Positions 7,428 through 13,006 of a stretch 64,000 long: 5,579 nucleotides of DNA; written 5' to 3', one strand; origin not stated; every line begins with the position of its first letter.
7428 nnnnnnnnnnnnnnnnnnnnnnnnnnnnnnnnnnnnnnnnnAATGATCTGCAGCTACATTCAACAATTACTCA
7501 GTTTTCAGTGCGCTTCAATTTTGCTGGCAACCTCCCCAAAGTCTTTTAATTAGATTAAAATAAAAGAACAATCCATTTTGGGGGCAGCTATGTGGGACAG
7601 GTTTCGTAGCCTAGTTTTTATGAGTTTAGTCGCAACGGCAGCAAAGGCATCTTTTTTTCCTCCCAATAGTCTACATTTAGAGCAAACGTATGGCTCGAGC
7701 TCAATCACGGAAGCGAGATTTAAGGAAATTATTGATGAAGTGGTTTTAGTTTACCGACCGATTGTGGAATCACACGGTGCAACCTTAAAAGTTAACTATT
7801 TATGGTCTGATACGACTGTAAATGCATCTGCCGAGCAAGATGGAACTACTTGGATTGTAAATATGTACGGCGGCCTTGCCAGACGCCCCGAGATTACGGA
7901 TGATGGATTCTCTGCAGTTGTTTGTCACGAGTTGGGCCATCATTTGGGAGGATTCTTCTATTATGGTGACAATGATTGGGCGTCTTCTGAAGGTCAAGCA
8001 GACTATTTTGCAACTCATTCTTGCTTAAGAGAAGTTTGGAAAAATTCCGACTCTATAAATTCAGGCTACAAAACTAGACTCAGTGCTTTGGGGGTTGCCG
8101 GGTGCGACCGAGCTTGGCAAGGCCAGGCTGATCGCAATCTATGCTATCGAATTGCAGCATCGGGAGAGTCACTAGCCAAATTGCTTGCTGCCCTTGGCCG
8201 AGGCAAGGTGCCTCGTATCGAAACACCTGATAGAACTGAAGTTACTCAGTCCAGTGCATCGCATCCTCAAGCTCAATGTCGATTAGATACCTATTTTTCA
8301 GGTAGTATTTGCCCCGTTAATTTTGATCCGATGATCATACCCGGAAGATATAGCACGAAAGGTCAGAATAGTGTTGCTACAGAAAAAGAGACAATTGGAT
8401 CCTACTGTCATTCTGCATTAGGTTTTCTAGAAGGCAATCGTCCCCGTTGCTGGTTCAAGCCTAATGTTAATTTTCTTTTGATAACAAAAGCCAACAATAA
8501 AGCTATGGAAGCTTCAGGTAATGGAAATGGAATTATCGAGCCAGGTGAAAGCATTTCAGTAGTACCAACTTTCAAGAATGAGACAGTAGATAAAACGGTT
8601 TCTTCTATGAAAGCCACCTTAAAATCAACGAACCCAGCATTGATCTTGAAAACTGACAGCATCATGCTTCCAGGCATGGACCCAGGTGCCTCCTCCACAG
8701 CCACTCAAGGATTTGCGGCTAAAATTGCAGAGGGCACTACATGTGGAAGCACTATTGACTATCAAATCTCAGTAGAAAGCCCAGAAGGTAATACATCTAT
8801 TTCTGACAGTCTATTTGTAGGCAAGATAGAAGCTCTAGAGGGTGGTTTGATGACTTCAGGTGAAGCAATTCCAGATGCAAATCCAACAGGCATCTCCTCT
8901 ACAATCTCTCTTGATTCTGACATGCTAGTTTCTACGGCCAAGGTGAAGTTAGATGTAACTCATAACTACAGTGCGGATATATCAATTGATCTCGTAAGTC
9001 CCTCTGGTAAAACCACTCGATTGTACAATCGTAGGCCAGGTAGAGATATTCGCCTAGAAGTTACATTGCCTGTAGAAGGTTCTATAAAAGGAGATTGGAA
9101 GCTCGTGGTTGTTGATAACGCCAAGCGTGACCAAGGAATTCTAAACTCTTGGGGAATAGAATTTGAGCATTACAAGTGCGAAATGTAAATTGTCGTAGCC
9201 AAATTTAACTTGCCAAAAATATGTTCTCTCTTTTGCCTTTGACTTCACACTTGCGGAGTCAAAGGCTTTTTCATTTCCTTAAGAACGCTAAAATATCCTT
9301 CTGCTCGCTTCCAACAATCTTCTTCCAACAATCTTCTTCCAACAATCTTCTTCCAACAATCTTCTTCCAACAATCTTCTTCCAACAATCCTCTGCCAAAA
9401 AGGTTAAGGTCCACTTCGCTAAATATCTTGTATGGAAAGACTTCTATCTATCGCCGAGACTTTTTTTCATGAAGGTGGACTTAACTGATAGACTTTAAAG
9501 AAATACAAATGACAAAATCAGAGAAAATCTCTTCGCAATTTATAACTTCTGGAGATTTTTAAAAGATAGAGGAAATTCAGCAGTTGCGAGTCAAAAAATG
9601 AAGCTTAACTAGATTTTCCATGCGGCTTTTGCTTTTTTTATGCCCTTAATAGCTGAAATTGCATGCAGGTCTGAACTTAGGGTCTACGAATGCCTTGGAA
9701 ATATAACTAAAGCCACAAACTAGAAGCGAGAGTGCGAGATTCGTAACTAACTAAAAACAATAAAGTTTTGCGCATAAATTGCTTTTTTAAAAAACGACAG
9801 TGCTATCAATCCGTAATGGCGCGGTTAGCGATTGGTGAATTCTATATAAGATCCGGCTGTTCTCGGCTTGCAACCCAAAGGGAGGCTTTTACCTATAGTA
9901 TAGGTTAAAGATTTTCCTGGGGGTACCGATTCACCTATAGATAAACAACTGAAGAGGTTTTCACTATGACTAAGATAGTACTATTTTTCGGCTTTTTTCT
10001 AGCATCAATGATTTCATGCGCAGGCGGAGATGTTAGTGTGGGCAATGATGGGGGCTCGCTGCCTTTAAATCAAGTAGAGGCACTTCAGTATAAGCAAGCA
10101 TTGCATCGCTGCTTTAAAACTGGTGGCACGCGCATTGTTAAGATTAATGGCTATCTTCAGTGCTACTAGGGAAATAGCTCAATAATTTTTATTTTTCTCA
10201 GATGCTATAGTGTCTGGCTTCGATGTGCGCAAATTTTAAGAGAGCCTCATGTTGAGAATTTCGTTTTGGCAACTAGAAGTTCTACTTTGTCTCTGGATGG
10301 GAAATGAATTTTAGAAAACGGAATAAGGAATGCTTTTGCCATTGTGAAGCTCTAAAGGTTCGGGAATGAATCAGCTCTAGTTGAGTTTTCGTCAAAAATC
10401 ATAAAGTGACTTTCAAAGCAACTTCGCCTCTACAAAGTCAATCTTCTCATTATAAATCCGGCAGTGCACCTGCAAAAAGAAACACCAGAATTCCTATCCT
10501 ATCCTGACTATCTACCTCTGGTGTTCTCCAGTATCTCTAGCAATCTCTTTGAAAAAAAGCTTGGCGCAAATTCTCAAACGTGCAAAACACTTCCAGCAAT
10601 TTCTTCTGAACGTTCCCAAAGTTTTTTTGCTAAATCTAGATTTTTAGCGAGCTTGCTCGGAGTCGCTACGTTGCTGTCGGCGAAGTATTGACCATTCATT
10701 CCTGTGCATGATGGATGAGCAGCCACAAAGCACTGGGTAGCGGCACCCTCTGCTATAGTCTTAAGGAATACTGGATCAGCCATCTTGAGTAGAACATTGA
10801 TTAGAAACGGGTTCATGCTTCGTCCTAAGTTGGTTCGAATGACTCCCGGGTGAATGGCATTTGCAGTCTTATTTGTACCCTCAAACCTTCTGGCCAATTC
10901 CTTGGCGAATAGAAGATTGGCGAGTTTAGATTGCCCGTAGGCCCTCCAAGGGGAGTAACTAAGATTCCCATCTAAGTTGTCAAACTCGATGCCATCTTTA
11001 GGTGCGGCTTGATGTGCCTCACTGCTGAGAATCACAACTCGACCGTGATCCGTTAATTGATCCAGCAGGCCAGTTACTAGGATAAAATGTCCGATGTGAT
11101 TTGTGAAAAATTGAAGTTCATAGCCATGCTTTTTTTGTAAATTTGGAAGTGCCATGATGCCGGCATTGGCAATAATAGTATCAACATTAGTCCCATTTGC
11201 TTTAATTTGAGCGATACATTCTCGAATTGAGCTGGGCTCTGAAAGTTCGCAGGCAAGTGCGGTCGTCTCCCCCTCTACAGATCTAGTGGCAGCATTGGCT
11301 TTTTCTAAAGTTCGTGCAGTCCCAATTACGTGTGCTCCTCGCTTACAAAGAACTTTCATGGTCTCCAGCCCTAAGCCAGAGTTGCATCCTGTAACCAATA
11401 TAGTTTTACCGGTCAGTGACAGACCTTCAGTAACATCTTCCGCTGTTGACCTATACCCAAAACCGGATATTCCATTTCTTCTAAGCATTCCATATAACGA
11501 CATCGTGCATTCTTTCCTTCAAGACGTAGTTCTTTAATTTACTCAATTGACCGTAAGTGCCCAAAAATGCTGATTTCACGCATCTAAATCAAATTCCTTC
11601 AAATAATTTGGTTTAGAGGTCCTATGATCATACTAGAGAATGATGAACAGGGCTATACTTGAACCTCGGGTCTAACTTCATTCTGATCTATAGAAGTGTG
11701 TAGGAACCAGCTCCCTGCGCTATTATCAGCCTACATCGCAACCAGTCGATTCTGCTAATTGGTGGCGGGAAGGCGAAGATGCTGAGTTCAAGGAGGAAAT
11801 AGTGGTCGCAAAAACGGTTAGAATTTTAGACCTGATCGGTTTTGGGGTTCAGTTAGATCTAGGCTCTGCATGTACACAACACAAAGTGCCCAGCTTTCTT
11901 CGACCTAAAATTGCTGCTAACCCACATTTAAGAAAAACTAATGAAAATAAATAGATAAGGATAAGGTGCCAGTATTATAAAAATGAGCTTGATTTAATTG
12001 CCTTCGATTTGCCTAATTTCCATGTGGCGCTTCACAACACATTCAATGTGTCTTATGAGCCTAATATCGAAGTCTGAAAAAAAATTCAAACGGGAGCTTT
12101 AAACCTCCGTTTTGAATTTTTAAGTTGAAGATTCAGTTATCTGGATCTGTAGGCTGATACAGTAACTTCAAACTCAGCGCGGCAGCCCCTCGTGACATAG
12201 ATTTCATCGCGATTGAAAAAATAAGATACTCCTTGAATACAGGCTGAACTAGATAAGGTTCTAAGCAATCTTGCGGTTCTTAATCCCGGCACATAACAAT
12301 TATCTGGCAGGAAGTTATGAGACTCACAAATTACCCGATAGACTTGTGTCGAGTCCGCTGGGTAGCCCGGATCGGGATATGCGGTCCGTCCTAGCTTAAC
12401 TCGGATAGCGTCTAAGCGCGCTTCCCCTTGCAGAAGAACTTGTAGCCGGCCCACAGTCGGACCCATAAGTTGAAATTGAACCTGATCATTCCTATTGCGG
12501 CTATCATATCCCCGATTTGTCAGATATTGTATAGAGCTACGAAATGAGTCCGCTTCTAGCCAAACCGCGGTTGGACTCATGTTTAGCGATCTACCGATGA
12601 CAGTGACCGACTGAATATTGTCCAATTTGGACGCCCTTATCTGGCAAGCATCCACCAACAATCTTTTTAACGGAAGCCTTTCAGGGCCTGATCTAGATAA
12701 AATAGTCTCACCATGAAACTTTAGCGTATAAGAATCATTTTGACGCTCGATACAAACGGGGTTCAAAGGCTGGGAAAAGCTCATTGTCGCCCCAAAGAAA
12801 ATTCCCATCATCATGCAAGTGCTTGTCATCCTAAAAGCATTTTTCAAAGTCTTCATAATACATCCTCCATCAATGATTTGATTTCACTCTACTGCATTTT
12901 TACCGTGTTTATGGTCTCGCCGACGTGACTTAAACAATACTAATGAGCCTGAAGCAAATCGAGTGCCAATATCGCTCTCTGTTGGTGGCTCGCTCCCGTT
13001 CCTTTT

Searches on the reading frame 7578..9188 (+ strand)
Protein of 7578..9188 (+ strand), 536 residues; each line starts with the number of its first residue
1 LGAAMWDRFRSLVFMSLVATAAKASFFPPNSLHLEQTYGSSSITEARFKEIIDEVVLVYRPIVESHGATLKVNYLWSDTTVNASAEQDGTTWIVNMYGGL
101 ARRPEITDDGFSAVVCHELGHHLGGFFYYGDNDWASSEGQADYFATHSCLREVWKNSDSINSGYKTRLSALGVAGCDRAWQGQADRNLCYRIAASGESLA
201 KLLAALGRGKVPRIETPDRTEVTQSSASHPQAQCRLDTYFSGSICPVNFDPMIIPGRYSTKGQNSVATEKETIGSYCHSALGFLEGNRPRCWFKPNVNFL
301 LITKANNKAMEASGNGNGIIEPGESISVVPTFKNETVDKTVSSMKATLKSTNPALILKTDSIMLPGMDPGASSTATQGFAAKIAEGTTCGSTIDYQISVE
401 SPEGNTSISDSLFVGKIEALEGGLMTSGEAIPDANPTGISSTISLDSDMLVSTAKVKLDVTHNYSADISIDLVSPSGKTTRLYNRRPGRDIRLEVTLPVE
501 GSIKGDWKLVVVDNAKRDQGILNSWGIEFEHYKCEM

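Call 77: search_protein_families(library=pfam, proteins=[window:7578-9188:+], max_evalue=0.0001)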
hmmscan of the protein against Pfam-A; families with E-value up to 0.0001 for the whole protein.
window:7578-9188:+ (536 aa): 1 family
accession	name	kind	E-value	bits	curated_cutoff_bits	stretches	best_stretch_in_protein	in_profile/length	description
PF01483.27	P_proprotein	-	8.7e-15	55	21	1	452-529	2-86/86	Proprotein convertase P-domain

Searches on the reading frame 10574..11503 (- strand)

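Call 77: search_protein_families(library=pfam, proteins=[window:10574-11503:-], max_evalue=0.0001)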
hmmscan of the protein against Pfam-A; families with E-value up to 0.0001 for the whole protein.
window:10574-11503:- (309 aa): 4 families
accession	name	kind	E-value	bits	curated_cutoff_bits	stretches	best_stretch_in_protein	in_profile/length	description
PF00106.31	adh_short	-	1.4e-26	93.6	26.6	1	33-165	1-140/195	short chain dehydrogenase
PF13561.12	adh_short_C2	-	8.9e-17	61.9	27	1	41-240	5-196/236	Enoyl-(Acyl carrier protein) reductase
PF08659.16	KR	-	6.6e-09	36.4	22.6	1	34-124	2-99/180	KR domain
PF01370.27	Epimerase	-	2.7e-06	27.4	20.9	1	35-207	1-160/240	NAD dependent epimerase/dehydratase family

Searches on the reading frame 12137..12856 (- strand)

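Call 77: search_protein_families(library=pfam, proteins=[window:12137-12856:-], max_evalue=0.0001)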
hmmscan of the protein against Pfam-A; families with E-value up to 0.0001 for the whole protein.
window:12137-12856:- (239 aa): 1 family
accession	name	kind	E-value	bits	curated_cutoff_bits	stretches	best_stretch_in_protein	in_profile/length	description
PF11218.13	DUF3011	-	4e-10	40.4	25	1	175-230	71-127/197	Protein of unknown function (DUF3011)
